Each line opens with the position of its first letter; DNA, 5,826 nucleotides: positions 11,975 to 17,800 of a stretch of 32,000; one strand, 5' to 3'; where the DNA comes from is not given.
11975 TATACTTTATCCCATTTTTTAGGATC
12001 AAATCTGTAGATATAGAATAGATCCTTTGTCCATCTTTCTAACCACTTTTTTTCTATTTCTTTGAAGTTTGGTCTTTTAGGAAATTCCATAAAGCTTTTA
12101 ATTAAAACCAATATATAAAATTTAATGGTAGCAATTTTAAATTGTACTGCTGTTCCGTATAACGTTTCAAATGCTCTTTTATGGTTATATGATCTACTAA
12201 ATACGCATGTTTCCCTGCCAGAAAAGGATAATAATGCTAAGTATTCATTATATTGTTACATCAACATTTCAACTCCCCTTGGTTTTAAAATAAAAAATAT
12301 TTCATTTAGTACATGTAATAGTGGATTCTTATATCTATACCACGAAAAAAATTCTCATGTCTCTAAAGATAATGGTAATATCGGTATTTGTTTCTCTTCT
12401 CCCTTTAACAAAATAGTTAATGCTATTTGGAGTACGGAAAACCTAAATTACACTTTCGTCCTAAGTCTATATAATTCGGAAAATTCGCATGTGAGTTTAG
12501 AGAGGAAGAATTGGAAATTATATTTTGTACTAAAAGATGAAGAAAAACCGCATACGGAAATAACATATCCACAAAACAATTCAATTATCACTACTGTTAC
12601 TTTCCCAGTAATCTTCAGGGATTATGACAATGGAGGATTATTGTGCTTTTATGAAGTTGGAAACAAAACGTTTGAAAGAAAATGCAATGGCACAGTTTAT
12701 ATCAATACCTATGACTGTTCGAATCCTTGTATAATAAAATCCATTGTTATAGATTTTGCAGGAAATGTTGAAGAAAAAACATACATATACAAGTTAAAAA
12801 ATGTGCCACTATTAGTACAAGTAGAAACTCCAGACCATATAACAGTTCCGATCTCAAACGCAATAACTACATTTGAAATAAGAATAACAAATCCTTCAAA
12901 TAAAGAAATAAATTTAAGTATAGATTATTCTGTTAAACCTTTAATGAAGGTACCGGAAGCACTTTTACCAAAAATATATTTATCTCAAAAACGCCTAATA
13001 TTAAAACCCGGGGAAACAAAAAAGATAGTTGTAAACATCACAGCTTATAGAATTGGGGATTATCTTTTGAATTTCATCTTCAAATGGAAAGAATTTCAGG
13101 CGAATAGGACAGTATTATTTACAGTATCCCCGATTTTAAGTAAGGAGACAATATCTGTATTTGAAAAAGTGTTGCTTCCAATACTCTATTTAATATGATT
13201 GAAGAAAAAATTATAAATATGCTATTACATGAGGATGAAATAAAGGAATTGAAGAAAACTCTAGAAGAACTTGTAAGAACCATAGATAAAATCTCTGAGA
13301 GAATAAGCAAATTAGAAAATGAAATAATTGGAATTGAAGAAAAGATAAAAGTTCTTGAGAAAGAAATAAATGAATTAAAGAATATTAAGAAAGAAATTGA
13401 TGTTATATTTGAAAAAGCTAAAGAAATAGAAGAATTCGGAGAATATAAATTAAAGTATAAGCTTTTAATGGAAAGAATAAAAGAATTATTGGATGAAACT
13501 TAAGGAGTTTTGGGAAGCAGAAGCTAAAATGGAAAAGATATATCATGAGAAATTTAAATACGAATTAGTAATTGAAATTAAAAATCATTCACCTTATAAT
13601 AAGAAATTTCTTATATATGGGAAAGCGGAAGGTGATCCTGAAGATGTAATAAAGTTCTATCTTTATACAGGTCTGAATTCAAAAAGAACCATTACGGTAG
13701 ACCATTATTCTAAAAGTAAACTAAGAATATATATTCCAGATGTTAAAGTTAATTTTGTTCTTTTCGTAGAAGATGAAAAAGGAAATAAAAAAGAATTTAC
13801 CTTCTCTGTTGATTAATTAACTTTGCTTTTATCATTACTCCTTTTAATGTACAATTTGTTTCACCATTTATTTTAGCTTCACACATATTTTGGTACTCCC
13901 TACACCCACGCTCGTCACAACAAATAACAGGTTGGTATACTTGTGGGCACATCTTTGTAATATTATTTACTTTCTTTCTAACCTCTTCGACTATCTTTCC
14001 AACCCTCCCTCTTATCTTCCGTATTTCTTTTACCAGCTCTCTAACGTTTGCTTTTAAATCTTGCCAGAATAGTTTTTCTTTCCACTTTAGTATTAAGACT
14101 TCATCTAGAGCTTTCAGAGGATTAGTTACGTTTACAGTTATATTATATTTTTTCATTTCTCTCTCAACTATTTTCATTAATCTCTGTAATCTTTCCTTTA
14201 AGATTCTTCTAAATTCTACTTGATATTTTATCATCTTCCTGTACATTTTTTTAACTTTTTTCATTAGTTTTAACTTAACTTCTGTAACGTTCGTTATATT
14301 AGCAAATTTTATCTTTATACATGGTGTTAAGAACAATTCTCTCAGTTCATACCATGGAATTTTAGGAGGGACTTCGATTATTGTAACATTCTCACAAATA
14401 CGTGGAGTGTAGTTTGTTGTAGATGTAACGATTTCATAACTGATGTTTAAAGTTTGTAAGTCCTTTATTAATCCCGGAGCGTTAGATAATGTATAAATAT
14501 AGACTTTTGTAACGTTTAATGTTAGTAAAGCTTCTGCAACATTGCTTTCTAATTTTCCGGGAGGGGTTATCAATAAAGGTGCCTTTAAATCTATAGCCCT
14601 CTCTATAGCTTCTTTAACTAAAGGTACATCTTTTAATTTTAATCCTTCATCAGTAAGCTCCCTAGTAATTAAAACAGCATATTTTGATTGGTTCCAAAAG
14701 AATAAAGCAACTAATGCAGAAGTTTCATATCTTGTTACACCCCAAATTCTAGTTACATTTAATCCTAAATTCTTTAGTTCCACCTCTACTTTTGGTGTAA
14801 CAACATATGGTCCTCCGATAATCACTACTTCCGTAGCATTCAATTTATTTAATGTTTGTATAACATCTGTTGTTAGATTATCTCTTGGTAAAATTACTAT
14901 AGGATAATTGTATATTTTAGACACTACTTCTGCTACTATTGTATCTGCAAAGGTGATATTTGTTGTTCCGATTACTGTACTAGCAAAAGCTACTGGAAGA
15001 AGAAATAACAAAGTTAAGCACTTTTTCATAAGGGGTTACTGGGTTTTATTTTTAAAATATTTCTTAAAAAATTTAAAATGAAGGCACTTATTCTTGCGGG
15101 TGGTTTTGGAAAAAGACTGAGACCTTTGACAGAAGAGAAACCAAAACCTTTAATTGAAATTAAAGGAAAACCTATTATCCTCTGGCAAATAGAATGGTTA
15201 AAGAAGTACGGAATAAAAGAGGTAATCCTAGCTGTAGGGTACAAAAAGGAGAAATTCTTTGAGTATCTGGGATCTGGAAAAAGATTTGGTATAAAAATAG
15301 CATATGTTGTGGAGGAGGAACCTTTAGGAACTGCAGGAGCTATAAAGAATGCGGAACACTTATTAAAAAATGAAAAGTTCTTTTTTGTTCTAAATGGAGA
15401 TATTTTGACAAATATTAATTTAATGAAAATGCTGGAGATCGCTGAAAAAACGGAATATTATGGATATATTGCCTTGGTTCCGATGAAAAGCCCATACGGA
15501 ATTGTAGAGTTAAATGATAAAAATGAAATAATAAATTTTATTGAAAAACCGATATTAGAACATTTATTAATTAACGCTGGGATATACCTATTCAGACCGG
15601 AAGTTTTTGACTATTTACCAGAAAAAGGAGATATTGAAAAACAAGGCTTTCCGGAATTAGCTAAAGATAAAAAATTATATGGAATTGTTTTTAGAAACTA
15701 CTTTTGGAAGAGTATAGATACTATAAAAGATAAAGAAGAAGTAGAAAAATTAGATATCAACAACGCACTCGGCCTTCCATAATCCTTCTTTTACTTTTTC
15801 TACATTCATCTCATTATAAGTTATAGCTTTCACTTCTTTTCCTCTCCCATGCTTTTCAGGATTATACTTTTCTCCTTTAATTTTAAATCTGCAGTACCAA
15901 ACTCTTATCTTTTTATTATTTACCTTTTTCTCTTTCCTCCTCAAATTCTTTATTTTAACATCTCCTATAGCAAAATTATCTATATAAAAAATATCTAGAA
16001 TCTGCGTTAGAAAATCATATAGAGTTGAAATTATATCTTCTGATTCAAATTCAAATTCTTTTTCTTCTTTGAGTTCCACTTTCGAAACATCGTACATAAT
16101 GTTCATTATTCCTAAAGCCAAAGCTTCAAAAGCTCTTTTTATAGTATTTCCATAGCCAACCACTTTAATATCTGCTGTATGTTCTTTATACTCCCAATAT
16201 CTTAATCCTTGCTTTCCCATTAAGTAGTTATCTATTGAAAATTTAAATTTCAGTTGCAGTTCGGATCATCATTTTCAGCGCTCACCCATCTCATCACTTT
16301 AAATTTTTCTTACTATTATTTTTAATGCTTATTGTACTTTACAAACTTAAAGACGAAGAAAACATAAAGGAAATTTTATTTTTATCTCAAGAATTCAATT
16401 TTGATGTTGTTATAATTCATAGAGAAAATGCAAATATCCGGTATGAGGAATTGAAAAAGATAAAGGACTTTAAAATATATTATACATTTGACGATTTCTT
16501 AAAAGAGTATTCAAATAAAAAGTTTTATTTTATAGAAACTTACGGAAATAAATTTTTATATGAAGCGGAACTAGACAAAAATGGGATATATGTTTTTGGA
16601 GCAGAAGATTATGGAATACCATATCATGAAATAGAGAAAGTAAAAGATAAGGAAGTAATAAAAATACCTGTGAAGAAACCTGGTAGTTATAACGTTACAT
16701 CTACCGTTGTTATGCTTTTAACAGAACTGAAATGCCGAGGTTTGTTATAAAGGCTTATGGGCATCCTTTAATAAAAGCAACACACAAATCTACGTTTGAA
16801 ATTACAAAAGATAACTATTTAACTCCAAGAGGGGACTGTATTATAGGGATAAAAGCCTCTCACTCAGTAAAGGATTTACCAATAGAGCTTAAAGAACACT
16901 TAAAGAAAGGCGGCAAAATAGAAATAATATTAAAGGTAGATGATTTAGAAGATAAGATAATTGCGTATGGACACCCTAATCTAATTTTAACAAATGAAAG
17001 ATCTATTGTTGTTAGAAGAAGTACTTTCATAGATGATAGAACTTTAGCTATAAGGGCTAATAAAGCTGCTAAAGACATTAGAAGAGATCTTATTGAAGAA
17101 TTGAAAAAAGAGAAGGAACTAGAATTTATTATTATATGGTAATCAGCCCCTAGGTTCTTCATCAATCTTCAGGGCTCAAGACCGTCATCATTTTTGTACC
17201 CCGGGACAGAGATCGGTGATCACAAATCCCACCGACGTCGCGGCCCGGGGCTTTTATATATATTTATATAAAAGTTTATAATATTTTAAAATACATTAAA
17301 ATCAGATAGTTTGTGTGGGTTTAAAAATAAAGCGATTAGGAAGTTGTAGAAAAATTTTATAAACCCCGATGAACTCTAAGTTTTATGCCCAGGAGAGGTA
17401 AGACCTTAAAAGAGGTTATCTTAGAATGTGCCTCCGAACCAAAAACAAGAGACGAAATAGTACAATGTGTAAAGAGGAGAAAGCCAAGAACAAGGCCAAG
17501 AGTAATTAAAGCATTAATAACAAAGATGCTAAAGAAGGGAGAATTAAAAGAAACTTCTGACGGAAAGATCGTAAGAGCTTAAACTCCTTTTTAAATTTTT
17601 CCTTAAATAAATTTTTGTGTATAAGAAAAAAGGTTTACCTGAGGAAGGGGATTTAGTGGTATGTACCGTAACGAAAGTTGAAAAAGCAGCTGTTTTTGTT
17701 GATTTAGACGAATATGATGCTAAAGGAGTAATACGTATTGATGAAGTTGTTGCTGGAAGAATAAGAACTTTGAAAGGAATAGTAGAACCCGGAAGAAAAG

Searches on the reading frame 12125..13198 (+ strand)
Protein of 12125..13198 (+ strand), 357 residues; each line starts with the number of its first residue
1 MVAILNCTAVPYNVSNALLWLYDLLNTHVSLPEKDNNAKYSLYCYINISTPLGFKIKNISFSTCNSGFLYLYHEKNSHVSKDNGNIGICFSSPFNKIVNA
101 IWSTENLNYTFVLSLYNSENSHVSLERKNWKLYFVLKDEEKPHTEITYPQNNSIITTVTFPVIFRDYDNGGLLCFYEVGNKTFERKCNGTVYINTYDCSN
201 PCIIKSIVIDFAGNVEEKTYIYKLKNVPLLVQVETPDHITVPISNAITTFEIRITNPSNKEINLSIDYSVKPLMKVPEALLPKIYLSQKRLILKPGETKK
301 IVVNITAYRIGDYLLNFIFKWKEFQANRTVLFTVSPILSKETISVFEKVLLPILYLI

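Call 23: search_protein_families(library=ncbifam, max_evalue=1, proteins=[window:12125-13198:+])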
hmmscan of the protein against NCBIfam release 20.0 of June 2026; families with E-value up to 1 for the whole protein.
window:12125-13198:+ (357 aa): 0 families

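Call 122: search_protein_families(library=pfam, max_evalue=0.01, proteins=[window:12125-13198:+])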
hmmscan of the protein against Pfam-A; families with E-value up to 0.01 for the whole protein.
window:12125-13198:+ (357 aa): 1 family
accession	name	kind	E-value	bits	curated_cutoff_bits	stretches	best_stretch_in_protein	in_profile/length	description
PF21633.3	MOV-10_Ig-like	-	0.00029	21.4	27.4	1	239-334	24-119/126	Helicase MOV-10, Ig-like domain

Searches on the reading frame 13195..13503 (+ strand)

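Call 122: search_protein_families(library=pfam, max_evalue=0.01, proteins=[window:13195-13503:+])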
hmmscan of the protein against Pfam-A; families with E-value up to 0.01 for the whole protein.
window:13195-13503:+ (102 aa): 19 families
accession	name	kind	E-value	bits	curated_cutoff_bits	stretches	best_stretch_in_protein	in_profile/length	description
PF10018.14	Med4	-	8e-05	22.8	26.9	1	5-92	2-87/190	Vitamin-D-receptor interacting Mediator subunit 4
PF06103.16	DUF948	-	0.00013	22.5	37.2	1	16-80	21-82/89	Bacterial protein of unknown function (DUF948)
PF11559.13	ADIP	-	0.00023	21.7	34.3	1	12-67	57-112/151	Afadin- and alpha -actinin-Binding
PF04136.21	COG3_N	-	0.0012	19.2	27.9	1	13-72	3-62/147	Conserved oligomeric Golgi complex subunit 3, N-terminal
PF20663.3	COG4_N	-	0.0013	19.2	27.3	1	11-68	13-69/107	Conserved oligomeric Golgi complex subunit 4, N-terminal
PF15784.10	GPS2_interact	-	0.0021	18.8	27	1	13-68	19-77/92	G-protein pathway suppressor 2-interacting domain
PF13851.11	GAS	-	0.0022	17.8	32.3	1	13-101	32-121/200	Growth-arrest specific micro-tubule binding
PF11945.13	WASH_WAHD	-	0.0023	17.9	24.2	1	12-71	15-78/292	WAHD domain of WASH complex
PF10046.14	BLOC1_2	-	0.0024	18.6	33.4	1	14-58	51-95/96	Biogenesis of lysosome-related organelles complex-1 subunit 2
PF11932.13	DUF3450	-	0.0026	17.5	32.6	1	13-75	43-105/241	Protein of unknown function (DUF3450)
PF10779.14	XhlA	-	0.003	18.1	34.7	1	18-63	1-46/67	Haemolysin XhlA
PF12329.13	TMF_DNA_bd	-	0.0033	17.8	35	1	10-50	29-69/74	TATA element modulatory factor 1 DNA binding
PF05837.17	CENP-H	-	0.0034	17.7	29.9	1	6-68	67-129/202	Centromere protein H (CENP-H)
PF05667.16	CCDC22_CC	-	0.0038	16.9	39.2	1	13-66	211-264/477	CCDC22 protein coiled-coil region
PF07889.17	DUF1664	-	0.0046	17.4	34.6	1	17-69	62-114/124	Protein of unknown function (DUF1664)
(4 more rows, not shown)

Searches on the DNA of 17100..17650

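Call 98: search_rna_families(source=window, start=17100, end=17650, threshold=evalue, max_evalue=1, show_alignments=1)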
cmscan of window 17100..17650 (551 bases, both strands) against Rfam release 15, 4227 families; matches with E-value up to 1: 13.
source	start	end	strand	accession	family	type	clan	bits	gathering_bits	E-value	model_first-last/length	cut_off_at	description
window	17195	17271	-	RF02794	Pab19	Gene; snRNA; snoRNA; HACA-box;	-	30.7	55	0.0026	1-102/102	no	Pab19 RNA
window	17129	17251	-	RF00065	snoR9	Gene; snRNA; snoRNA; CD-box;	CL00132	29.1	90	7.2e-05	1-128/128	no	Small nucleolar RNA snoR9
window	17141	17193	-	RF01138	sR23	Gene; snRNA; snoRNA; CD-box;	-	26.7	45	0.00012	1-54/54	no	Small nucleolar RNA sR23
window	17141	17195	-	RF01312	sR9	Gene; snRNA; snoRNA; CD-box;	-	21.6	36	0.063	1-55/55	no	Small nucleolar RNA sR9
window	17195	17251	-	RF02796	Pab160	Gene; snRNA; snoRNA; HACA-box;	-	21.5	47.4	0.46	1-68/68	no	Pab160 RNA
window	17142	17194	-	RF01304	sR5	Gene; snRNA; snoRNA; CD-box;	-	19.7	40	0.028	1-53/53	no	Small nucleolar RNA sR5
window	17599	17648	+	RF00749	mir-208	Gene; miRNA;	-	17.7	56.4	0.35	1-77/77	no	mir-208 microRNA precursor family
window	17122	17305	-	RF00064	HgcG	Gene; snRNA; snoRNA; HACA-box;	-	14.7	77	0.074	1-276/276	no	HgcG RNA (Pab40)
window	17141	17195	-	RF01123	sR35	Gene; snRNA; snoRNA; CD-box;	-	14.4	60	0.51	1-57/57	no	Small nucleolar RNA sR35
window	17141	17195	-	RF01133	sR3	Gene; snRNA; snoRNA; CD-box;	-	13.7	41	0.47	1-55/55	no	Small nucleolar RNA sR3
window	17141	17195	-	RF01136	sR28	Gene; snRNA; snoRNA; CD-box;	-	13.5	39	0.51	1-55/55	no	Small nucleolar RNA sR28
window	17141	17195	-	RF01149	sR10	Gene; snRNA; snoRNA; CD-box;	-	13.2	45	0.83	1-54/54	no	Small nucleolar RNA sR10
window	17141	17195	-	RF01152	sR1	Gene; snRNA; snoRNA; CD-box;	-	12.9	45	0.81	1-57/57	no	Small nucleolar RNA sR1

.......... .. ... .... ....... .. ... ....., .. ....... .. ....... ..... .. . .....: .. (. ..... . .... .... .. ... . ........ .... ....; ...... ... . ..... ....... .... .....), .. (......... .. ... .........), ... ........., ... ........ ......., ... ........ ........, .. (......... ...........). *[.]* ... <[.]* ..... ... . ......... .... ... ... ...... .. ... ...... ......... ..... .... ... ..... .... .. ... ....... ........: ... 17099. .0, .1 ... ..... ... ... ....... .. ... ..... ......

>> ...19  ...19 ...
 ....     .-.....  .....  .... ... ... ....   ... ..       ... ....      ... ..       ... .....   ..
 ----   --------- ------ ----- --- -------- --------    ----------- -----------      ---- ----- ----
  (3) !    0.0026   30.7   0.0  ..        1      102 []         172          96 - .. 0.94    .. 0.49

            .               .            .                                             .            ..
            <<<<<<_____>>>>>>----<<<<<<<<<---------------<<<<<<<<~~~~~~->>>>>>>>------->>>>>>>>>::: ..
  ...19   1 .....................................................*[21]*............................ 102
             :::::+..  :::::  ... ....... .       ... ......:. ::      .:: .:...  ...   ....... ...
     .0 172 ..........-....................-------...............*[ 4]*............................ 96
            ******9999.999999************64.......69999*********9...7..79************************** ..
